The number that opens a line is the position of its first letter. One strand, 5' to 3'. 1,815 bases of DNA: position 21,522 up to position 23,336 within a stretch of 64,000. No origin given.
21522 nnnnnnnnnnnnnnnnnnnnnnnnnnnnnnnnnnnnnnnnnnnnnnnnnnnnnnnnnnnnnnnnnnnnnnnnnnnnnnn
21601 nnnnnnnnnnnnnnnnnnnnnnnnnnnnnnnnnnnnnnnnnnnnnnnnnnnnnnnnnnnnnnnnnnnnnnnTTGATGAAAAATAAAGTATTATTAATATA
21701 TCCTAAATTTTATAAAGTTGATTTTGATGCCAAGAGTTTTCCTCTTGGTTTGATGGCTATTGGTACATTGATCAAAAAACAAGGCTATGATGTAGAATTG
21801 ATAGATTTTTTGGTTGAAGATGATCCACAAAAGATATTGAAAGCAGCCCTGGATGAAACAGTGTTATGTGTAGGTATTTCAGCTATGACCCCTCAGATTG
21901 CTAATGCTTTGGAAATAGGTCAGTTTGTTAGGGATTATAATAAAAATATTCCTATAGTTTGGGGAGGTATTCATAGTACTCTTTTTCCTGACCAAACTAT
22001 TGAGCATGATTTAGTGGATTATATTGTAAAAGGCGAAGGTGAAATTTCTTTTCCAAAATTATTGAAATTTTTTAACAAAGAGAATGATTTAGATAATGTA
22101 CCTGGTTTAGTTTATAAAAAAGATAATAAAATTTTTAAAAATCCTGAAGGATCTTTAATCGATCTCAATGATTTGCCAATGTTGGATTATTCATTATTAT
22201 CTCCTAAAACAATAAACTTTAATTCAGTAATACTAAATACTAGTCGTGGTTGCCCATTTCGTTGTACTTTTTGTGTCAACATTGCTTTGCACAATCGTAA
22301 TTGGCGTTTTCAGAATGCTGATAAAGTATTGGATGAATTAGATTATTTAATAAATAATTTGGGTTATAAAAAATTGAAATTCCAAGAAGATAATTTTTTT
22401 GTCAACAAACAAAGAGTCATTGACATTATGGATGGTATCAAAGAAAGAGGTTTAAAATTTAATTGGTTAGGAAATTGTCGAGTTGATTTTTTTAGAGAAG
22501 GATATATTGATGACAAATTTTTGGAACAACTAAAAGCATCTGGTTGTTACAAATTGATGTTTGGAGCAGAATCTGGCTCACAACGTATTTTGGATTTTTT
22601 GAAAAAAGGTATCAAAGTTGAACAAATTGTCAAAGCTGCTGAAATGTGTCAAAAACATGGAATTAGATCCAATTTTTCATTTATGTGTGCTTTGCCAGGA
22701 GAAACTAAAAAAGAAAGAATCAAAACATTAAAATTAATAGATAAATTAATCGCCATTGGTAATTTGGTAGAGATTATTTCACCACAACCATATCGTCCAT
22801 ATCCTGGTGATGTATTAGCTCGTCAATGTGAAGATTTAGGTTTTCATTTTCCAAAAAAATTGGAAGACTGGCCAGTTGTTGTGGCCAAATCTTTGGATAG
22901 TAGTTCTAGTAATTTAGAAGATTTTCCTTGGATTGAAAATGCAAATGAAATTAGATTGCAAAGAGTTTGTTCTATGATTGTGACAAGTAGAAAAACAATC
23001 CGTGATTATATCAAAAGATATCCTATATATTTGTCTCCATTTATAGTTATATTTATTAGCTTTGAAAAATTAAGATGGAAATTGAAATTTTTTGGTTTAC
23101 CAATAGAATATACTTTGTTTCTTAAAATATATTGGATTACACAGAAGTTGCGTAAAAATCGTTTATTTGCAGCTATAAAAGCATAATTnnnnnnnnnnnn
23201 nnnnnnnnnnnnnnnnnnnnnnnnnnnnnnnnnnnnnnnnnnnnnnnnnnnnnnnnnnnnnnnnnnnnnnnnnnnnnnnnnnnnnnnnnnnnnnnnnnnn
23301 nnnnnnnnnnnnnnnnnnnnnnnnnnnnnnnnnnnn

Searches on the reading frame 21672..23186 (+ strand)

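Call 7: search_protein_families(library=pfam, proteins=[window:21672-23186:+], max_evalue=0.0001)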
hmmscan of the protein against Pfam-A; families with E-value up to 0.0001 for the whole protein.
window:21672-23186:+ (504 aa): 2 families
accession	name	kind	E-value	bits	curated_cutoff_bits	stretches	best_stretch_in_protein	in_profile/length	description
PF02310.24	B12-binding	-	3.9e-21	75.5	32.1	1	20-130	10-120/121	B12 binding domain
PF04055.27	Radical_SAM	-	5.5e-21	75.9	29.5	1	189-356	2-166/166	Radical SAM superfamily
